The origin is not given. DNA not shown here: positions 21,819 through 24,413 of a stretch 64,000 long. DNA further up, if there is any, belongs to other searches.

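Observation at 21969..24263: Secreted GMC oxidoreductase, an enzyme class uncommon in apicomplexans: possible horizontal acquisition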

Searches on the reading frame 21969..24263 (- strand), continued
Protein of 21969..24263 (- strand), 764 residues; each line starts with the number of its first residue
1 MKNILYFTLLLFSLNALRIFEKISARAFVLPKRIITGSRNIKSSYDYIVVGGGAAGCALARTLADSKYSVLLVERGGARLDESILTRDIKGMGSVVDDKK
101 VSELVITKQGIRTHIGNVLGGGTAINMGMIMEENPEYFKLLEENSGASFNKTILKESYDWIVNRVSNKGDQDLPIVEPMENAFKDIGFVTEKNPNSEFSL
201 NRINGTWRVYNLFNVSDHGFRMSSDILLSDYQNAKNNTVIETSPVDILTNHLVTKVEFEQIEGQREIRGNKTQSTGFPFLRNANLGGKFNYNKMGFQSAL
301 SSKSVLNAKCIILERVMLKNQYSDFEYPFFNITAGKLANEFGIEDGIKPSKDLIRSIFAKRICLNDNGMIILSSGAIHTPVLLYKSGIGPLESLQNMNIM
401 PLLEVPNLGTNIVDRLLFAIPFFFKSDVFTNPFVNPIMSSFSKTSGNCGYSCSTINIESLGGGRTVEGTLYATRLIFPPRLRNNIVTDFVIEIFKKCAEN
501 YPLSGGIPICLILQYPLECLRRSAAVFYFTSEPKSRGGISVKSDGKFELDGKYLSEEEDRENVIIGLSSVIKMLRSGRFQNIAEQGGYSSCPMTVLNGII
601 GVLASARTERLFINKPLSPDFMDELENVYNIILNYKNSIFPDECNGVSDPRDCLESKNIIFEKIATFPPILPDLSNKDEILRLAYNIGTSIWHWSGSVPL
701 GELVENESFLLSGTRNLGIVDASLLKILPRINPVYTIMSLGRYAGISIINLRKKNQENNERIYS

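Call 6: find_homologous_proteins(query=window:21969-24263:-, max_evalue=0.001)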
Query window:21969-24263:- (764 aa): 982 proteins with E <= 0.001 among 8000 candidates; the best 120 are listed.
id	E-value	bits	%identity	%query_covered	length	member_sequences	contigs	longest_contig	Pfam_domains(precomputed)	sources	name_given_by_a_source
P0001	0.0e+0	1714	100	100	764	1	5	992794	PF01266.31,PF07992.21,PF05199.20,PF00732.26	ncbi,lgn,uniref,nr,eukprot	ncbi:hypothetical protein [Cryptosporidium parvum Iowa II]|uniref:Glucose-methanol-choline oxidoredu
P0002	0.0e+0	1712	100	100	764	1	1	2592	PF07992.21,PF05199.20,PF00732.26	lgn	-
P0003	0.0e+0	1703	99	100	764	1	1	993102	PF01266.31,PF07992.21,PF05199.20,PF00732.26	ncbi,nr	ncbi:Glucose-methanol-choline oxidoreductase [Cryptosporidium tyzzeri]|nr:Glucose-methanol-choline o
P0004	0.0e+0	1646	96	100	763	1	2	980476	PF07992.21,PF05199.20,PF00732.26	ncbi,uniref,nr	ncbi:GMC oxidoreductase family protein [Cryptosporidium meleagridis]|uniref:GMC oxidoreductase famil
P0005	0.0e+0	1555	89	100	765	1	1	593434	PF07992.21,PF05199.20,PF00732.26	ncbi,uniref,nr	ncbi:alcohol oxidase 2 [Cryptosporidium sp. chipmunk genotype I]|uniref:alcohol oxidase 2 n=1 Tax=Cr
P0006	0.0e+0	1471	84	100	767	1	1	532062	PF01266.31,PF13450.13,PF07992.21,PF05199.20,PF00732.26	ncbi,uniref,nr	ncbi:uncharacterized protein cubi_00628 [Cryptosporidium ubiquitum]|uniref:Glucose-methanol-choline 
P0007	0.0e+0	1462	84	100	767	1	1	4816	PF01266.31,PF07992.21,PF05199.20,PF00732.26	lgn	-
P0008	0.0e+0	1406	81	100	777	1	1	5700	PF07992.21,PF05199.20,PF00732.26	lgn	-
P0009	0.0e+0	1377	79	100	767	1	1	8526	PF01266.31,PF07992.21,PF05199.20,PF00732.26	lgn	-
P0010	0.0e+0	1315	77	99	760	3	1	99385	PF01266.31,PF13450.13,PF07992.21,PF05199.20,PF00732.26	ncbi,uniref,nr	ncbi:glucose-methanol-choline oxidoreductase-like protein [Cryptosporidium canis]|uniref:Glucose-met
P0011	0.0e+0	1196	98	71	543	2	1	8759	PF05199.20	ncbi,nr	ncbi:alcohol oxidase 2 [Cryptosporidium hominis TU502]|nr:alcohol oxidase 2 [Cryptosporidium hominis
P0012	0.0e+0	1176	68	99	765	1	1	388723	PF01266.31,PF13450.13,PF05199.20,PF00732.26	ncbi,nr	ncbi:GMC oxidoreductase [Cryptosporidium felis]|nr:GMC oxidoreductase [Cryptosporidium felis]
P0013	0.0e+0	1163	71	95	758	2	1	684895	PF01266.31,PF07992.21,PF05199.20,PF00732.26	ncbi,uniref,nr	ncbi:hypothetical protein FG379_002070 [Cryptosporidium bovis]|uniref:uncharacterized protein n=1 Ta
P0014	0.0e+0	1162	68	99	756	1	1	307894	PF01266.31,PF07992.21,PF05199.20,PF00732.26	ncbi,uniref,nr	ncbi:hypothetical protein FG386_002450 [Cryptosporidium ryanae]|uniref:uncharacterized protein n=1 T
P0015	3.1e-250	850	53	94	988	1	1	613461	PF13450.13,PF05199.20,PF00732.26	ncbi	ncbi:hypothetical protein ACR3K2_16050 [Cryptosporidium serpentis]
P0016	7.2e-247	839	53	94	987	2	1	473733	PF05199.20,PF00732.26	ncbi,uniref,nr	ncbi:hypothetical protein cand_033320 [Cryptosporidium andersoni]|uniref:Glucose-methanol-choline ox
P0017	2.3e-107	378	34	92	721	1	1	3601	PF05199.20,PF00732.26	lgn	-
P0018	3.8e-103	364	33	73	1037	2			PF05199.20,PF00732.26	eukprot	eukprot:GHVS01108653.1.p1 GENE.GHVS01108653.1~~GHVS01108653.1.p1 ORF type:complete len:1038 (-),scor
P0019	5.7e-101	357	33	73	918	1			PF01266.31,PF05199.20,PF00732.26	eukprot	eukprot:GHVS01073525.1.p1 GENE.GHVS01073525.1~~GHVS01073525.1.p1 ORF type:complete len:919 (-),score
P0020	7.1e-89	317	41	20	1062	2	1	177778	PF05199.20,PF00732.26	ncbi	ncbi:hypothetical protein Esti_005124 [Eimeria stiedai]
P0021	5.3e-81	291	32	73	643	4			PF00732.26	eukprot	eukprot:GHVN01073927.1.p1 GENE.GHVN01073927.1~~GHVN01073927.1.p1 ORF type:complete len:644 (+),score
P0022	8.6e-77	277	38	20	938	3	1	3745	PF05199.20,PF00732.26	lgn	-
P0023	3.5e-75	272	31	55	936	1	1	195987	PF05199.20,PF00732.26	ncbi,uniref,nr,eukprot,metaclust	ncbi:putative GMC oxidoreductase [Gregarina niphandrodes]|uniref:GMC oxidoreductase n=1 Tax=Gregarin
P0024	1.9e-61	226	26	78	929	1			PF00732.26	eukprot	eukprot:XP_028344104.1 uncharacterized protein LOC112062824 [Physeter catodon]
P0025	3.2e-58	216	28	36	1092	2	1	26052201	PF01266.31,PF13450.13,PF07992.21,PF05834.19,PF05199.20,PF00732.26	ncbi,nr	ncbi:hypothetical protein NC651_025030 [Populus alba x Populus x berolinensis]|nr:hypothetical prote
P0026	3.4e-35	139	31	29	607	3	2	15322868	PF05199.20,PF00732.26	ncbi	ncbi:(R)-mandelonitrile lyase-like [Linum perenne]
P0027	2.7e-34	136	29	37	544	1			PF05199.20,PF00732.26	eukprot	eukprot:PITA_08631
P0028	9.5e-34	135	29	37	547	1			PF05199.20,PF00732.26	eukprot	eukprot:PITA_00938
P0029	1.6e-33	134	30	30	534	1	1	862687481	PF05199.20,PF00732.26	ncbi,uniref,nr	ncbi:hypothetical protein SUGI_0717930 [Cryptomeria japonica]|uniref:protein HOTHEAD n=1 Tax=Cryptom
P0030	3.0e-32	130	29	37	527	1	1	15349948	PF05199.20,PF00732.26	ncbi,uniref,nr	ncbi:Protein HOTHEAD [Melia azedarach]|uniref:Protein HOTHEAD n=1 Tax=Melia azedarach TaxID=155640 R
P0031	6.1e-32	129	32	31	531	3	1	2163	PF05199.20,PF00732.26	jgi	-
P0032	6.9e-32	128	30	32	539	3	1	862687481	PF05199.20,PF00732.26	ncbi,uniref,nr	ncbi:(R)-mandelonitrile lyase-like [Cryptomeria japonica]|uniref:(R)-mandelonitrile lyase-like n=1 T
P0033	1.3e-31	128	30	31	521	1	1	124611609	PF05199.20,PF00732.26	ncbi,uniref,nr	ncbi:hypothetical protein IFM89_022614 [Coptis chinensis]|uniref:Glucose-methanol-choline oxidoreduc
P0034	1.4e-31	127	30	32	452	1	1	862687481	PF05199.20,PF00732.26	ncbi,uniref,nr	ncbi:protein HOTHEAD-like [Cryptomeria japonica]|uniref:protein HOTHEAD-like n=1 Tax=Cryptomeria jap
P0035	1.4e-31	127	27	41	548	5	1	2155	PF05199.20,PF00732.26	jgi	-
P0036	1.7e-31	127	25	57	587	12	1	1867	PF05199.20,PF00732.26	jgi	jgi:choline dehydrogenase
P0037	3.4e-31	126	33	28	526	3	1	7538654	PF05199.20,PF00732.26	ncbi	ncbi:(R)-mandelonitrile lyase-like [Rosa sericea]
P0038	4.6e-31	126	29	38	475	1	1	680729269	PF05199.20,PF00732.26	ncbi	ncbi:hypothetical protein KI387_034050, partial [Taxus chinensis]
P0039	5.6e-31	125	31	30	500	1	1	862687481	PF05199.20,PF00732.26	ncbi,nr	ncbi:hypothetical protein SUGI_0708140 [Cryptomeria japonica]|nr:hypothetical protein SUGI_0708140 [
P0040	5.7e-30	122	28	32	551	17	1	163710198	PF05199.20,PF00732.26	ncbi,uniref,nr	ncbi:hypothetical protein C5167_005888 [Papaver somniferum]|uniref:Glucose-methanol-choline oxidored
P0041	6.3e-30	122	33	29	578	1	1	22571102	PF01266.31,PF05199.20,PF00732.26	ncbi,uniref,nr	ncbi:protein HOTHEAD [Cajanus cajan]|uniref:protein HOTHEAD n=1 Tax=Cajanus cajan TaxID=3821 RepID=U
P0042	6.9e-30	122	30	30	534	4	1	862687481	PF05199.20,PF00732.26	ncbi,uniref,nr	ncbi:(R)-mandelonitrile lyase-like [Cryptomeria japonica]|uniref:(R)-mandelonitrile lyase-like n=1 T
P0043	1.7e-29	121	27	37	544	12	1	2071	PF05199.20,PF00732.26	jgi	-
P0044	1.7e-29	121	29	38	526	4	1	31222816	PF05199.20,PF00732.26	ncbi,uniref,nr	ncbi:hypothetical protein Patl1_15957 [Pistacia atlantica]|uniref:Uncharacterized protein n=1 Tax=Pi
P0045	2.0e-29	120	31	27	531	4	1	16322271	PF13450.13,PF05199.20,PF00732.26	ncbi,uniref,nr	ncbi:protein HOTHEAD-like [Tripterygium wilfordii]|uniref:protein HOTHEAD-like n=1 Tax=Tripterygium 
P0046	2.9e-29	120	33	31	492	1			PF05199.20,PF00732.26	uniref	uniref:R-mandelonitrile lyase-like isoform X1 n=1 Tax=Rhizophora mucronata TaxID=61149 RepID=A0A2P2J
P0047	3.0e-29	120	32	31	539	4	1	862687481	PF05199.20,PF00732.26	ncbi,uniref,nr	ncbi:(R)-mandelonitrile lyase-like [Cryptomeria japonica]|uniref:(R)-mandelonitrile lyase-like n=1 T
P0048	3.1e-29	120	29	33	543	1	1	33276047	PF05199.20,PF00732.26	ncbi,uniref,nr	ncbi:protein HOTHEAD-like [Durio zibethinus]|uniref:Protein HOTHEAD-like n=1 Tax=Durio zibethinus Ta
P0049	4.7e-29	119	29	31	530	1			PF05199.20,PF00732.26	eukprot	eukprot:PITA_03116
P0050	4.9e-29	119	29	36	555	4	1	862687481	PF05199.20,PF00732.26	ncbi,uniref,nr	ncbi:(R)-mandelonitrile lyase-like isoform X2 [Cryptomeria japonica]|uniref:(R)-mandelonitrile lyase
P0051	7.4e-29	118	38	16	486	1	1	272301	PF05199.20,PF00732.26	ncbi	ncbi:hypothetical protein SLA2020_338410 [Shorea laevis]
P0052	7.5e-29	118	29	30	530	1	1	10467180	PF05199.20,PF00732.26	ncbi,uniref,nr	ncbi:hypothetical protein AQUCO_00200625v1 [Aquilegia coerulea]|uniref:Glucose-methanol-choline oxid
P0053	8.3e-29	118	34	26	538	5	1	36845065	PF05199.20,PF00732.26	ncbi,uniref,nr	ncbi:protein HOTHEAD-like [Corylus avellana]|uniref:protein HOTHEAD-like n=1 Tax=Corylus avellana Ta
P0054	8.8e-29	118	38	16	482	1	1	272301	PF05199.20,PF00732.26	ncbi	ncbi:hypothetical protein SLA2020_338410 [Shorea laevis]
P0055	1.6e-28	117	26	35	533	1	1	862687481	PF05199.20,PF00732.26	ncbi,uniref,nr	ncbi:hypothetical protein SUGI_0711730 [Cryptomeria japonica]|uniref:protein HOTHEAD n=1 Tax=Cryptom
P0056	2.3e-28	117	30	31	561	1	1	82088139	PF05199.20,PF00732.26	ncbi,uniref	ncbi:hypothetical protein SSX86_010110 [Deinandra increscens subsp. villosa]|uniref:Glucose-methanol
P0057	4.5e-28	116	29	32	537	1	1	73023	PF05199.20,PF00732.26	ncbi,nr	ncbi:hypothetical protein MKW92_045843 [Papaver armeniacum]|nr:hypothetical protein MKW92_045843 [Pa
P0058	6.4e-28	115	38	16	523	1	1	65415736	PF05199.20,PF00732.26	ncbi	ncbi:hypothetical protein V2J09_003767 [Rumex salicifolius]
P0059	7.6e-28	115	32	29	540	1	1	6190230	PF05199.20,PF00732.26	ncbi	ncbi:(R)-mandelonitrile lyase-like [Linum grandiflorum]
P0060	9.6e-28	115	30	31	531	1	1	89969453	PF05199.20,PF00732.26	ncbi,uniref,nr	ncbi:hypothetical protein IFM89_031328 [Coptis chinensis]|uniref:Glucose-methanol-choline oxidoreduc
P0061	1.1e-27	115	29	30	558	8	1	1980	PF05199.20,PF00732.26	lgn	-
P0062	1.6e-27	114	35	24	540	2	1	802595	PF05199.20,PF00732.26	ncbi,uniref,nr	ncbi:protein HOTHEAD-like isoform X2 [Carica papaya]|uniref:protein HOTHEAD-like isoform X2 n=1 Tax=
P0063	4.3e-27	113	30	27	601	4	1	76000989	PF05199.20,PF00732.26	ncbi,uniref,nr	ncbi:hypothetical protein L6452_33408 [Arctium lappa]|uniref:Uncharacterized protein n=1 Tax=Arctium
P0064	4.3e-27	113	30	27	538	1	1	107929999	PF00890.31,PF05199.20,PF00732.26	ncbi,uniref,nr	ncbi:hypothetical protein OSB04_004804 [Centaurea solstitialis]|uniref:Glucose-methanol-choline oxid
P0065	5.8e-27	112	32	26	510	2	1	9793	PF05199.20,PF00732.26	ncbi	ncbi:HOTHEAD-like protein [Tanacetum coccineum]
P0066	6.4e-27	112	31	31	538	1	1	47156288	PF05199.20,PF00732.26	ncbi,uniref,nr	ncbi:hypothetical protein QN277_028865 [Acacia crassicarpa]|uniref:Glucose-methanol-choline oxidored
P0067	6.4e-27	112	35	21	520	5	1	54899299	PF05199.20,PF00732.26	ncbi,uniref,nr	ncbi:(R)-mandelonitrile lyase-like [Rosa rugosa]|uniref:(R)-mandelonitrile lyase-like n=1 Tax=Rosa r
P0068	6.8e-27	112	31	31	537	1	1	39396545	PF05199.20,PF00732.26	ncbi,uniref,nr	ncbi:(R)-mandelonitrile lyase-like [Prosopis cineraria]|uniref:(R)-mandelonitrile lyase-like n=1 Tax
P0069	1.0e-26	111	32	26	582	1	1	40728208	PF05199.20,PF00732.26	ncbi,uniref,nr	ncbi:OLC1v1027287C1 [Oldenlandia corymbosa var. corymbosa]|uniref:OLC1v1027287C1 n=1 Tax=Oldenlandia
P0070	1.2e-26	111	32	28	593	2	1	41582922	PF05199.20,PF00732.26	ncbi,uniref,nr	ncbi:protein HOTHEAD-like [Salvia splendens]|uniref:protein HOTHEAD-like n=1 Tax=Salvia splendens Ta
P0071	1.2e-26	111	29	27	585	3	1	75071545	PF05199.20,PF00732.26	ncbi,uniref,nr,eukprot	ncbi:(R)-mandelonitrile lyase-like isoform X2 [Brachypodium distachyon]|uniref:Glucose-methanol-chol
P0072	1.3e-26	111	39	8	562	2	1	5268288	PF05199.20,PF00732.26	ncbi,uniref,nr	ncbi:protein HOTHEAD-like [Andrographis paniculata]|uniref:protein HOTHEAD-like n=1 Tax=Andrographis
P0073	1.5e-26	111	33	26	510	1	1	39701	PF05199.20,PF00732.26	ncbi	ncbi:oxygen-dependent choline dehydrogenase [Tanacetum coccineum]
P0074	1.6e-26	111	30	26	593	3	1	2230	PF05199.20,PF00732.26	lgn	-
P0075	1.8e-26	111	30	35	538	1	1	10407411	PF05199.20,PF00732.26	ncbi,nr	ncbi:hypothetical protein K1719_002769 [Acacia pycnantha]|nr:hypothetical protein K1719_002769 [Acac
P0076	2.6e-26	110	33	26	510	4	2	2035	PF05199.20,PF00732.26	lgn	-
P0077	3.0e-26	110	27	39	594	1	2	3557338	PF05199.20,PF00732.26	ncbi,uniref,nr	ncbi:hypothetical protein JCGZ_24770 [Jatropha curcas]|uniref:Glucose-methanol-choline oxidoreductas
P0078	6.3e-26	109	35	26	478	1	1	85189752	PF05199.20,PF00732.26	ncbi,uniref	ncbi:hypothetical protein SO802_011426 [Lithocarpus litseifolius]|uniref:Glucose-methanol-choline ox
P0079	7.2e-26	109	25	32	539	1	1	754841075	PF05199.20,PF00732.26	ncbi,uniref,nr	ncbi:hypothetical protein SUGI_0968970 [Cryptomeria japonica]|uniref:(R)-mandelonitrile lyase-like n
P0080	1.1e-25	108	28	27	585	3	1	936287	PF05199.20,PF00732.26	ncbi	ncbi:hypothetical protein ACQ4PT_027255 [Festuca glaucescens]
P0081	1.6e-25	107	28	27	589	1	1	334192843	PF05199.20,PF00732.26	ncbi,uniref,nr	ncbi:(R)-mandelonitrile lyase-like [Lolium perenne]|uniref:(R)-mandelonitrile lyase-like n=1 Tax=Lol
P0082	1.7e-25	107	30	29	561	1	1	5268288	PF05199.20,PF00732.26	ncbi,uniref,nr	ncbi:protein HOTHEAD-like [Andrographis paniculata]|uniref:protein HOTHEAD-like n=1 Tax=Andrographis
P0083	1.8e-25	107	39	16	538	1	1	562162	PF05199.20,PF00732.26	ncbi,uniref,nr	ncbi:protein HOTHEAD-like [Neltuma alba]|uniref:protein HOTHEAD-like n=1 Tax=Neltuma alba TaxID=2077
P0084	2.4e-25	107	29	27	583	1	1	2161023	PF05199.20,PF00732.26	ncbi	ncbi:hypothetical protein ACQ4PT_057032 [Festuca glaucescens]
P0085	2.6e-25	107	30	26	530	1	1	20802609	PF05199.20,PF00732.26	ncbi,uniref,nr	ncbi:Protein HOTHEAD [Quillaja saponaria]|uniref:Protein HOTHEAD n=1 Tax=Quillaja saponaria TaxID=32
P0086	2.7e-25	107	29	27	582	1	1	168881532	PF05199.20,PF00732.26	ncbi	ncbi:hypothetical protein ACUV84_025074 [Puccinellia chinampoensis]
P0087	2.9e-25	107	31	24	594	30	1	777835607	PF05199.20,PF00732.26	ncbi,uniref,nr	ncbi:(R)-mandelonitrile lyase-like [Triticum dicoccoides]|uniref:(R)-mandelonitrile lyase-like n=1 T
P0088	3.6e-25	106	28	27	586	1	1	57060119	PF05199.20,PF00732.26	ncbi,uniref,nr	ncbi:hypothetical protein EJB05_41799 [Eragrostis curvula]|uniref:Glucose-methanol-choline oxidoredu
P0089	3.9e-25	106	33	31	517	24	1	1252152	PF05199.20,PF00732.26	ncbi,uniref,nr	ncbi:protein HOTHEAD-like [Prunus avium]|uniref:Protein HOTHEAD-like n=1 Tax=Prunus avium TaxID=4222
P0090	5.5e-25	106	28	27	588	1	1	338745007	PF05199.20,PF00732.26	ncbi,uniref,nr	ncbi:hypothetical protein QYE76_036483 [Lolium multiflorum]|uniref:Glucose-methanol-choline oxidored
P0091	6.0e-25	106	45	13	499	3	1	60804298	PF05199.20,PF00732.26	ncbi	ncbi:hypothetical protein ACB094_03G175800 [Castanea mollissima]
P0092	6.5e-25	105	31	24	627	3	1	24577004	PF05199.20,PF00732.26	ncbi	ncbi:protein MpHTH [Marchantia polymorpha subsp. ruderalis]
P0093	6.6e-25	105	31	21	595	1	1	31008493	PF05199.20,PF00732.26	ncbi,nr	ncbi:Glucose-methanol-choline (GMC) oxidoreductase family protein [Euphorbia peplus]|nr:Glucose-meth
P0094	6.9e-25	105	33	27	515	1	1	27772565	PF05199.20,PF00732.26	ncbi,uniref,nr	ncbi:(R)-mandelonitrile lyase-like [Argentina anserina]|uniref:(R)-mandelonitrile lyase-like n=1 Tax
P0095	1.2e-24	105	30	26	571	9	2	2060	PF05199.20,PF00732.26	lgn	-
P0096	1.2e-24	105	28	27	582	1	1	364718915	PF05199.20,PF00732.26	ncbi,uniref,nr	ncbi:(R)-mandelonitrile lyase-like [Lolium rigidum]|uniref:(R)-mandelonitrile lyase-like n=1 Tax=Lol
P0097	1.6e-24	104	29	27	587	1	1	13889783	PF05199.20,PF00732.26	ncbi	ncbi:hypothetical protein ACP70R_043454 [Stipagrostis hirtigluma subsp. patula]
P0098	1.6e-24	104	34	16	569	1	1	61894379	PF05199.20,PF00732.26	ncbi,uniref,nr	ncbi:protein HOTHEAD-like [Impatiens glandulifera]|uniref:protein HOTHEAD-like n=1 Tax=Impatiens gla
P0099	2.9e-24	103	33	21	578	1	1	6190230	PF05199.20,PF00732.26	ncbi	ncbi:Protein HOTHEAD [Linum grandiflorum]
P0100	3.1e-24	103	30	30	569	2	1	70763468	PF01266.31,PF05199.20,PF00732.26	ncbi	ncbi:hypothetical protein R6Q57_005288 [Mikania cordata]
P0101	3.8e-24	103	31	26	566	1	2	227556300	PF05199.20,PF00732.26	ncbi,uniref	ncbi:protein HOTHEAD-like [Apium graveolens]|uniref:protein HOTHEAD-like n=1 Tax=Apium graveolens Ta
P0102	4.9e-24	103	27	36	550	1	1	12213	PF05199.20,PF00732.26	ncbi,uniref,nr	ncbi:hypothetical protein M569_05889 [Genlisea aurea]|uniref:Glucose-methanol-choline oxidoreductase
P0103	8.9e-24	102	31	24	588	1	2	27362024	PF05199.20,PF00732.26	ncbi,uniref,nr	ncbi:unnamed protein product [Prunus armeniaca]|uniref:Glucose-methanol-choline oxidoreductase N-ter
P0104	9.1e-24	102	33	24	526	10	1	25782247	PF05199.20,PF00732.26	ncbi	ncbi:hypothetical protein ACLB2K_042960 [Fragaria x ananassa]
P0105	1.1e-23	101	29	26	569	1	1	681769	PF05199.20,PF00732.26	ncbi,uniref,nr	ncbi:hypothetical protein RJ640_022949 [Escallonia rubra]|uniref:Glucose-methanol-choline oxidoreduc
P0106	1.3e-23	101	38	15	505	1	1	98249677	PF05199.20,PF00732.26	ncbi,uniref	ncbi:hypothetical protein SSX86_016732 [Deinandra increscens subsp. villosa]|uniref:Glucose-methanol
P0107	2.0e-23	101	31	26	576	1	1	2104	PF05199.20,PF00732.26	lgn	-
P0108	1.4e-21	94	32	31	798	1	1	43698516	PF00249.38,PF14379.12,PF05199.20,PF00732.26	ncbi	ncbi:Glucose-methanol-choline oxidoreductase family protein, partial [Prunus dulcis]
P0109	5.8e-21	92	31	26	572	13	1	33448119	PF05199.20,PF00732.26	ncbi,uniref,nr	ncbi:protein HOTHEAD-like isoform X3 [Ipomoea triloba]|uniref:protein HOTHEAD-like isoform X3 n=1 Ta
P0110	1.5e-20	91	26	27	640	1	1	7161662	PF05199.20,PF00732.26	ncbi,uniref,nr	ncbi:hypothetical protein PR202_gb28092 [Eleusine coracana subsp. coracana]|uniref:Glucose-methanol-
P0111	2.0e-20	91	27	29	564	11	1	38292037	PF01266.31,PF05199.20,PF00732.26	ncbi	ncbi:Protein HOTHEAD, partial [Linum grandiflorum]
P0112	3.0e-20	90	31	22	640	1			PF01266.31,PF05199.20,PF00732.26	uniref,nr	uniref:protein HOTHEAD-like n=1 Tax=Erigeron canadensis TaxID=72917 RepID=UPI001CB95CCD|nr:protein H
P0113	5.3e-20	89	34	21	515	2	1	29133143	PF05199.20,PF00732.26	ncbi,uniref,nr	ncbi:protein HOTHEAD-like [Cynara cardunculus var. scolymus]|uniref:protein HOTHEAD-like n=1 Tax=Cyn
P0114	2.8e-19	87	33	15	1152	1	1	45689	PF01266.31,PF13450.13,PF00890.31,PF07992.21,PF13738.13,PF05834.19,PF05199.20,PF00732.26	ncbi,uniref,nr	ncbi:hypothetical protein NP233_g4110 [Leucocoprinus birnbaumii]|uniref:pyranose dehydrogenase (acce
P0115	4.5e-17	79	47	8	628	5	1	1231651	PF00890.31,PF05199.20,PF00732.26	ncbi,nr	ncbi:GMC oxidoreductase [Cadophora sp. DSE1049]|nr:GMC oxidoreductase [Cadophora sp. DSE1049]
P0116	1.1e-16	78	31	27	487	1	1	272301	PF05199.20,PF00732.26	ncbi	ncbi:hypothetical protein SLA2020_338380 [Shorea laevis]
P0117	5.1e-16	76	64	5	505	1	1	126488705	PF05199.20,PF00732.26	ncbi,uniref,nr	ncbi:protein HOTHEAD-like isoform X1 [Gossypium australe]|uniref:Protein HOTHEAD-like isoform X1 n=1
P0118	1.0e-15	75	33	21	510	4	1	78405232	PF05199.20,PF00732.26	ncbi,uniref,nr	ncbi:hypothetical protein L1987_60011 [Smallanthus sonchifolius]|uniref:Uncharacterized protein n=1 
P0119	2.9e-15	74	34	21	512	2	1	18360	PF01946.24,PF01266.31,PF00890.31,PF07992.21,PF05199.20,PF00732.26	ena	-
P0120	1.4e-14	71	35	16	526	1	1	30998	PF01266.31,PF00890.31,PF05199.20,PF00732.26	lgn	-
